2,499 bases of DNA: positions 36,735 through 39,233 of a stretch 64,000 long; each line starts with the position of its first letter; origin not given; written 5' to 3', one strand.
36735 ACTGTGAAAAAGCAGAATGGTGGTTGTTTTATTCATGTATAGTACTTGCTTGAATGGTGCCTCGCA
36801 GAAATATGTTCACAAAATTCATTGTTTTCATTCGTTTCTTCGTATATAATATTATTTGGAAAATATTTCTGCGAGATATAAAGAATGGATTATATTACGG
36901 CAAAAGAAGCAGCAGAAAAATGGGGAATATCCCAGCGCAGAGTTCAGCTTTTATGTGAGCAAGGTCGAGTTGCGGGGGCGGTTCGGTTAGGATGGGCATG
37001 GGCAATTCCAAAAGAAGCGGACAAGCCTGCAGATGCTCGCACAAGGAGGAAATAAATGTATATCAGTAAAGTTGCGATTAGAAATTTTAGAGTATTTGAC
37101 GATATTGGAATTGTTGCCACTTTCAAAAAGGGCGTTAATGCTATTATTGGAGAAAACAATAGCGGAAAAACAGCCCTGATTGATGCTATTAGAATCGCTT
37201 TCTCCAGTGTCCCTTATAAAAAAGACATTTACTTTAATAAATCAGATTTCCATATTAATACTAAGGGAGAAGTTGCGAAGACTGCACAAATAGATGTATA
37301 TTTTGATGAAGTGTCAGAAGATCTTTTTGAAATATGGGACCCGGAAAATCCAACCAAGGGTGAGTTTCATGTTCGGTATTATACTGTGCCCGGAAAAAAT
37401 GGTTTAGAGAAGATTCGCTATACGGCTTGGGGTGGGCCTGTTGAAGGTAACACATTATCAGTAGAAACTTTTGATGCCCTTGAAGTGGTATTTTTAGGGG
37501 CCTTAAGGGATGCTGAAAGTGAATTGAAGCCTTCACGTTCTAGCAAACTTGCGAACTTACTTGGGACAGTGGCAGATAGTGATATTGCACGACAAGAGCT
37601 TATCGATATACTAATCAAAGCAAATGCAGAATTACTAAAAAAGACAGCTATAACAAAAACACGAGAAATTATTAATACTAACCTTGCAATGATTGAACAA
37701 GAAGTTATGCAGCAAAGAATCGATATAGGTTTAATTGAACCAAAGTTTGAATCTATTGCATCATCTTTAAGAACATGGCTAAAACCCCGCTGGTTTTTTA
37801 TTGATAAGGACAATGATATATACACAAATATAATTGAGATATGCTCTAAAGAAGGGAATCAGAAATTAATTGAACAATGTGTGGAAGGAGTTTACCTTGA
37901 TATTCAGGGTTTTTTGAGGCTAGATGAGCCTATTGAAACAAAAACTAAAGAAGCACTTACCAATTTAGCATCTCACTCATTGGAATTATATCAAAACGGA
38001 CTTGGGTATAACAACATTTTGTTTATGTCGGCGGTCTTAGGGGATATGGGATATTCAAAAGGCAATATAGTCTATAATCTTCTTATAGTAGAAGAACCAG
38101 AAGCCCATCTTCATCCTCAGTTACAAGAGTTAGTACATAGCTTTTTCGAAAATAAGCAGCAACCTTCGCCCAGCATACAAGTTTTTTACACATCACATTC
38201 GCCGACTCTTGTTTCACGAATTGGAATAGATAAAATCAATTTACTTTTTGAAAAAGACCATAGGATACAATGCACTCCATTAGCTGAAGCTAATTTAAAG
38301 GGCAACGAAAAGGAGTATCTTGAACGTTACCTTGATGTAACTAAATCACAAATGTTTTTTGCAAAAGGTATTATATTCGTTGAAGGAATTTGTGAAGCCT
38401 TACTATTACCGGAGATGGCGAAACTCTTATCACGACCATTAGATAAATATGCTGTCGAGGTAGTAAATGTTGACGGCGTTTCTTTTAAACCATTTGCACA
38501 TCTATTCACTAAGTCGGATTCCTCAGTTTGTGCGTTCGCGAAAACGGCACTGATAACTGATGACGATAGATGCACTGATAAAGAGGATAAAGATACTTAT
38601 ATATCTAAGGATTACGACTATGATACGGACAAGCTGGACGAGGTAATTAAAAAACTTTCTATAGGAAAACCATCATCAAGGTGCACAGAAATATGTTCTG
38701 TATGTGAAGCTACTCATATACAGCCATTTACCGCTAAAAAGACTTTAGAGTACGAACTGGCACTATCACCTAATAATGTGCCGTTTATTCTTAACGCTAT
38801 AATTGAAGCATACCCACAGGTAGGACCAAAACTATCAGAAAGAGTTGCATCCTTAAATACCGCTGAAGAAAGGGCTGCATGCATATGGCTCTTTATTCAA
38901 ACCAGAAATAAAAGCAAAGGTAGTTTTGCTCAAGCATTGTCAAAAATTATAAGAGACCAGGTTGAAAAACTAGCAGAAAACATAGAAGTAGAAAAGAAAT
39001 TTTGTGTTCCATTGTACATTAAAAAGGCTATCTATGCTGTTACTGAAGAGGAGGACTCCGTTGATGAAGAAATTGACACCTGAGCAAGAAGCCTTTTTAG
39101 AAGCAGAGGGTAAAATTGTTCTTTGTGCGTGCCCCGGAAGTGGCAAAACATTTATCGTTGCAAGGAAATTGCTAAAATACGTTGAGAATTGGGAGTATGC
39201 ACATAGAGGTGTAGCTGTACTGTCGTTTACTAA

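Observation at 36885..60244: Dense contiguous defense island appended to the recombinase module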

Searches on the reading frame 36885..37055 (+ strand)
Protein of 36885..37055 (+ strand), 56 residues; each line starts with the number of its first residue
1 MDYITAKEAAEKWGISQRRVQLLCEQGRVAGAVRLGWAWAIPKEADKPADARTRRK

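Call 26: search_protein_families(library=ncbifam, max_evalue=0.01, proteins=[window:36885-37055:+])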
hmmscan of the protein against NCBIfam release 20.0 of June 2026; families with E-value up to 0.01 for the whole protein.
window:36885-37055:+ (56 aa): 1 family
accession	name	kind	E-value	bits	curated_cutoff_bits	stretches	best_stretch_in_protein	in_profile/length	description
TIGR01764.1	excise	domain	0.0028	18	28.8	1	3-45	1-42/49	excisionase family DNA-binding protein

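Call 49: search_protein_families(library=pfam, max_evalue=0.01, proteins=[window:36885-37055:+])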
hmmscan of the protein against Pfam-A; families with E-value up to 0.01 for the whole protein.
window:36885-37055:+ (56 aa): 2 families
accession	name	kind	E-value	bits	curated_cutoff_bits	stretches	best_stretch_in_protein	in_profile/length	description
PF12728.13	HTH_17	-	2.1e-05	25.1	27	1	3-44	1-41/51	Helix-turn-helix domain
PF20038.5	HTH_59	-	4.9e-05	23.7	27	1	2-27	6-33/66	Helix-turn-helix domain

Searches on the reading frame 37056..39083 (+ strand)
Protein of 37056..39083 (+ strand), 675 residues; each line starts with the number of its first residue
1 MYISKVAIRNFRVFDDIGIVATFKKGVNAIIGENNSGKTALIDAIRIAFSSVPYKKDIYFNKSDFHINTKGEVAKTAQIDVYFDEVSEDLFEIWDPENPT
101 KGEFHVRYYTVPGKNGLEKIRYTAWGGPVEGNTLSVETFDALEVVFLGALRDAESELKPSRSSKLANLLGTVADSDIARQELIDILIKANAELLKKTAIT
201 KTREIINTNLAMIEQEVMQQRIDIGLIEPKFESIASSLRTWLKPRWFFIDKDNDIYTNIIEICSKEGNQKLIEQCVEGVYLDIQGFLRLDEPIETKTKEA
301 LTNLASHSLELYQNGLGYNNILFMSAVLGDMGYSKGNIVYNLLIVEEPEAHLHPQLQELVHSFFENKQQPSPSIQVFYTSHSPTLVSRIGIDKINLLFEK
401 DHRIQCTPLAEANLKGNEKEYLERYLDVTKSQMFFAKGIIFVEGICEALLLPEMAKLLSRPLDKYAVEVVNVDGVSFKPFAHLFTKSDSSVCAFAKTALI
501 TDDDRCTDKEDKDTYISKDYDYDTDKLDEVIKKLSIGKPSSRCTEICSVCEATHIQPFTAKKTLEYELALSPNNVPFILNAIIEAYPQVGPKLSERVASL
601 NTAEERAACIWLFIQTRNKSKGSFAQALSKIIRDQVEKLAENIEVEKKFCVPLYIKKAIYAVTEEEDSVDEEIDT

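Call 3: search_protein_families(library=padloc, proteins=[window:37056-39083:+])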
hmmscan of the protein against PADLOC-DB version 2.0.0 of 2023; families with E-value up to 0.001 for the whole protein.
window:37056-39083:+ (675 aa): 122 families (the best 25 are shown)
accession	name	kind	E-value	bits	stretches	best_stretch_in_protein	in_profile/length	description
PDLC00071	GajA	-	4.6e-177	588.4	1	1-667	1-586/588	AAA ATPase domain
PDLC00091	GajA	-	9.2e-129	429.1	2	254-666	214-623/627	AAA ATPase domain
PDLC00083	GajA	-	4.9e-126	419.7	1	1-663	1-636/639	AAA ATPase domain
PDLC00096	GajA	-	2.5e-116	387.9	2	307-664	257-614/630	AAA ATPase domain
PDLC00080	GajA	-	1.2e-100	336.1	1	1-665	1-621/622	AAA ATPase domain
PDLC00099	GajA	-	7.3e-96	320.5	1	1-668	1-623/626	AAA ATPase domain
PDLC00073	GajA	-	6.7e-93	310.6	2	308-664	245-588/589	AAA ATPase domain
PDLC00069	GajA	-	1.9e-89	298.9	4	309-585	297-584/687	AAA ATPase domain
PDLC00064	GajA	-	2.5e-84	281.9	1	150-666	1-460/464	AAA ATPase domain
PDLC00070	GajA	-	2.9e-83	278.5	2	311-664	260-593/596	AAA ATPase domain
PDLC00101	GajA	-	2e-74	249.5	3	302-512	237-444/632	AAA ATPase domain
PDLC00077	GajA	-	5.6e-72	241.2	3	309-535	299-529/616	AAA ATPase domain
PDLC00072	GajA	-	9.7e-64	214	2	309-664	315-640/709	AAA ATPase domain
PDLC00092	GajA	-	2.6e-62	209.2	3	301-506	271-477/604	AAA ATPase domain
PDLC00100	GajA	-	4.1e-51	172.4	3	403-662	387-617/619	AAA ATPase domain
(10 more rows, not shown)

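Call 4: search_protein_families(library=pfam, proteins=[window:37056-39083:+])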
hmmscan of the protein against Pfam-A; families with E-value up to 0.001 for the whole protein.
window:37056-39083:+ (675 aa): 7 families
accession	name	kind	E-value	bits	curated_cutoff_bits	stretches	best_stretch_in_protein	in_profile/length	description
PF13175.12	AAA_15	-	4.5e-31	109.2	32.1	1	1-386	1-374/374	AAA ATPase domain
PF13304.12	AAA_21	-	2e-18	68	27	2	341-387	260-304/304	AAA domain, putative AbiEii toxin, Type IV TA system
PF11398.14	DUF2813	-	2e-13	50.9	21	2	1-83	1-78/372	Protein of unknown function (DUF2813)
PF20469.4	OLD-like_TOPRIM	-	3.4e-13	50.3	23.2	1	434-504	1-67/67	Overcoming lysogenization defect protein-like, TOPRIM domain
PF13476.12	AAA_23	-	4.5e-13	50.7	27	1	5-117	1-87/201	AAA domain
PF02463.25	SMC_N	-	1.2e-10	41.7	40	1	2-89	1-89/220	RecF/RecN/SMC N terminal domain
PF13555.12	AAA_29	-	1.5e-05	25.1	27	1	5-62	3-56/61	P-loop containing region of AAA domain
